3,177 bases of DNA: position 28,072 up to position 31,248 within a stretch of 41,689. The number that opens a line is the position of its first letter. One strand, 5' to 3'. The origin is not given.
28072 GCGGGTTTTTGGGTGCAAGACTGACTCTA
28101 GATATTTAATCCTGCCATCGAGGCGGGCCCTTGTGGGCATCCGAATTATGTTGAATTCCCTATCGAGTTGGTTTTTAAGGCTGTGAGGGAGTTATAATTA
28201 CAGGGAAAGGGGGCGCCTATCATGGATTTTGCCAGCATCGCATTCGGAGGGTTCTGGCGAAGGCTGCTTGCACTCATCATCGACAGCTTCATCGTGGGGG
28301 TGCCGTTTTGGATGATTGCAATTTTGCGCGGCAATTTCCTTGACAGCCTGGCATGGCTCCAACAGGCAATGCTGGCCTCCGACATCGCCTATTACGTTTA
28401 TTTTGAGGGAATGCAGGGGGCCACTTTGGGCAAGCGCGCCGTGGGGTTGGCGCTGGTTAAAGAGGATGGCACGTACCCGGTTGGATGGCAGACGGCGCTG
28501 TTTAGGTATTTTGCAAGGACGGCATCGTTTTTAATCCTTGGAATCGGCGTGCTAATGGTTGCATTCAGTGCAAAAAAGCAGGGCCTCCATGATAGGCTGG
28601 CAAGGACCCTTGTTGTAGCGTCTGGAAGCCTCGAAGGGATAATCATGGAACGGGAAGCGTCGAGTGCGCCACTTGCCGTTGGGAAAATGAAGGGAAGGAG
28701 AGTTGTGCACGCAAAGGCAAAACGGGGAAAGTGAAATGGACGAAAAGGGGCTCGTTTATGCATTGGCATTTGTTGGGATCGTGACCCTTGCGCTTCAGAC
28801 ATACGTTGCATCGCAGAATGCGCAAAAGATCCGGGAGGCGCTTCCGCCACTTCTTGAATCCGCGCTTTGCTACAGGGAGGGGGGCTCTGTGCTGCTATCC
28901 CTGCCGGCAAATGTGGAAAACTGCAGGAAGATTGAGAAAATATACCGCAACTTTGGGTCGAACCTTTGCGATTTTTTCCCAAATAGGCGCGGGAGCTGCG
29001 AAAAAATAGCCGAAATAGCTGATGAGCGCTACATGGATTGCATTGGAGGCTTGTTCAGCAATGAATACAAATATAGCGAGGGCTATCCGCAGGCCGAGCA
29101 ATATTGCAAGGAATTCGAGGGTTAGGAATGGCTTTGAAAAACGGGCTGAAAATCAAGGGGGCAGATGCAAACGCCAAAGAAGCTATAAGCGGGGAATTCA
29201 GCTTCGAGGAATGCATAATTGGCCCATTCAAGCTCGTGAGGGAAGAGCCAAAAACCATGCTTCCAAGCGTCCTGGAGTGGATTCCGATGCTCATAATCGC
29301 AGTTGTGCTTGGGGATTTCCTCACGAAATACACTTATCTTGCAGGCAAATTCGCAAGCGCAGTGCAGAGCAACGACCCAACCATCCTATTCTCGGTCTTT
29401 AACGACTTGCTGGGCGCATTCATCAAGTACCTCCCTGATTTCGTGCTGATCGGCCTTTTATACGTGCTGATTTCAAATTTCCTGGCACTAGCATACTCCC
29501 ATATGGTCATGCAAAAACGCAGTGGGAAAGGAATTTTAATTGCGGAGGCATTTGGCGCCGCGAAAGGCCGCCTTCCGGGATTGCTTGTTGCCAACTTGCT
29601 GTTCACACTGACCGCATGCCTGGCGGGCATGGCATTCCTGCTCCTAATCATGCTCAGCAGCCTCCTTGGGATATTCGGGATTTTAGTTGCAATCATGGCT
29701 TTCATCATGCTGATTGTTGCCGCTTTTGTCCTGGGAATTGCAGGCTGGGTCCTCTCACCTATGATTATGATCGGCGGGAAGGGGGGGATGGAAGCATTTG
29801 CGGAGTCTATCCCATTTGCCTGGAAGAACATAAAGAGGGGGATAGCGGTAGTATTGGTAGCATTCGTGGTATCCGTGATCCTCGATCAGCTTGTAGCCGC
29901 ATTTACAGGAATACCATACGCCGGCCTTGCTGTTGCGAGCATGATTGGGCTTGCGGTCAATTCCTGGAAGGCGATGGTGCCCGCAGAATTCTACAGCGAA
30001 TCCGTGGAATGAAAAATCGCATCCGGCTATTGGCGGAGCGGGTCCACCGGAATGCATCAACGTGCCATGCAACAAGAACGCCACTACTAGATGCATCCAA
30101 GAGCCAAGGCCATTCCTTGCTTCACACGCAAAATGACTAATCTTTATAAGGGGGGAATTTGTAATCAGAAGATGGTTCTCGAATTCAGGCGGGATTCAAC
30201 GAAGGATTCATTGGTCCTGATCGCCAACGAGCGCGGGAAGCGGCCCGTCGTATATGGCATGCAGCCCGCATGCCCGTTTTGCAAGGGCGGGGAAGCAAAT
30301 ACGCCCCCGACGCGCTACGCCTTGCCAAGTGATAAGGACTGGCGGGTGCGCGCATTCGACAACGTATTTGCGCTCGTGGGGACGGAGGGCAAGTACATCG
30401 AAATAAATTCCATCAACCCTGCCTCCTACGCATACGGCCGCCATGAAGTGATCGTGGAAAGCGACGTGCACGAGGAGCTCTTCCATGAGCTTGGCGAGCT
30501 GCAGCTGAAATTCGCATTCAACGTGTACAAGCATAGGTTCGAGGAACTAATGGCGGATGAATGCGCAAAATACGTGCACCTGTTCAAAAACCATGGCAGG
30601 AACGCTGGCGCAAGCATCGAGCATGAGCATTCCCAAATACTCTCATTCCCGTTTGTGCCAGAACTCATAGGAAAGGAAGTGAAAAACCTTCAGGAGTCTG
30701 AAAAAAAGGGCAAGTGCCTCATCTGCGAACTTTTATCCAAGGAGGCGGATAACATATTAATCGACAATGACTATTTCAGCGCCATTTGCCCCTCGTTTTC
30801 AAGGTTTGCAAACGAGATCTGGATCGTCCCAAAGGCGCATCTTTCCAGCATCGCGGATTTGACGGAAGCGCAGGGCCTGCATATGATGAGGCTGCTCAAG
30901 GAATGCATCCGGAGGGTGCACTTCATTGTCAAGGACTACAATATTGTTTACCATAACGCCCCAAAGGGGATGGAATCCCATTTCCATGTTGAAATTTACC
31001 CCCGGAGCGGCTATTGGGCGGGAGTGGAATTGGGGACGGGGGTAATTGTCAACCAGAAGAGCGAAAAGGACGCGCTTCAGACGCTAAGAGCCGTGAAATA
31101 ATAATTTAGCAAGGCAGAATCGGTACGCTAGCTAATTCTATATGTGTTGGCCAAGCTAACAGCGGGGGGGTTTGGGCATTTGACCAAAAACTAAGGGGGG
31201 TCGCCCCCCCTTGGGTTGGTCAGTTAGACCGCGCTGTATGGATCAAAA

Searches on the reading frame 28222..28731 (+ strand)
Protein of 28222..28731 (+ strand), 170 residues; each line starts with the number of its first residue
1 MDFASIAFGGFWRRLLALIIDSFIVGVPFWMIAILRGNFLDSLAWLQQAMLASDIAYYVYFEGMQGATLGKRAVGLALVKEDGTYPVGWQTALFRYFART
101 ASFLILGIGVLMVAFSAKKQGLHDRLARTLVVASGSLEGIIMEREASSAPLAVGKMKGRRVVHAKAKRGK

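Call 10: search_protein_families(library=pfam, proteins=[window:28222-28731:+], max_evalue=0.001)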
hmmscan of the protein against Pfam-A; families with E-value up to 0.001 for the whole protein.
window:28222-28731:+ (170 aa): 1 family
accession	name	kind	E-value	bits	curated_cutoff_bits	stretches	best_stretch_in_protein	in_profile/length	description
PF06271.18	RDD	-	2.3e-23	83.4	24.1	1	9-127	2-136/137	RDD family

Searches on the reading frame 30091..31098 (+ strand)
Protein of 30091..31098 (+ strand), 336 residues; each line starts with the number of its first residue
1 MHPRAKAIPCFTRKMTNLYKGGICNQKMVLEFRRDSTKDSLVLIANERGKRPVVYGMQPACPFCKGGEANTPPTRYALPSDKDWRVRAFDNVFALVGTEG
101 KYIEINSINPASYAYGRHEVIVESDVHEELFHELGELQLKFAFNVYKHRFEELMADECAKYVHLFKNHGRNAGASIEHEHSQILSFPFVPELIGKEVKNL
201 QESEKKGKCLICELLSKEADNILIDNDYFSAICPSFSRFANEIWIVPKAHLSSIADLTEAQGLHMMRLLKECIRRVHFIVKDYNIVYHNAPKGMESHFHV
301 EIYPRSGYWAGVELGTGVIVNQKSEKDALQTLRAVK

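Call 10: search_protein_families(library=pfam, proteins=[window:30091-31098:+], max_evalue=0.001)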
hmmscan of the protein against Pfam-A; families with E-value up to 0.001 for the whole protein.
window:30091-31098:+ (336 aa): 5 families
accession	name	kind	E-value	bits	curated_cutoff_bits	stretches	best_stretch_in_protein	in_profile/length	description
PF01087.27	GalP_UDP_transf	-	1.2e-07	32.8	22.1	1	86-190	75-184/184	Galactose-1-phosphate uridyl transferase, N-terminal domain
PF01230.28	HIT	-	2.3e-07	31.8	21.5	1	220-300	6-88/98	HIT domain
PF16285.10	DUF4931_N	-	4.8e-06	27.1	24.1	1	118-186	53-121/124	Domain of unknown function (DUF4931) N-terminal domain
PF16268.10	DUF4921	-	1.5e-05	24.6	28.5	1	155-324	217-385/425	Domain of unknown function (DUF4921)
PF02744.22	GalP_UDP_tr_C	-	0.00044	20.5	29.2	1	215-304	24-119/165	Galactose-1-phosphate uridyl transferase, C-terminal domain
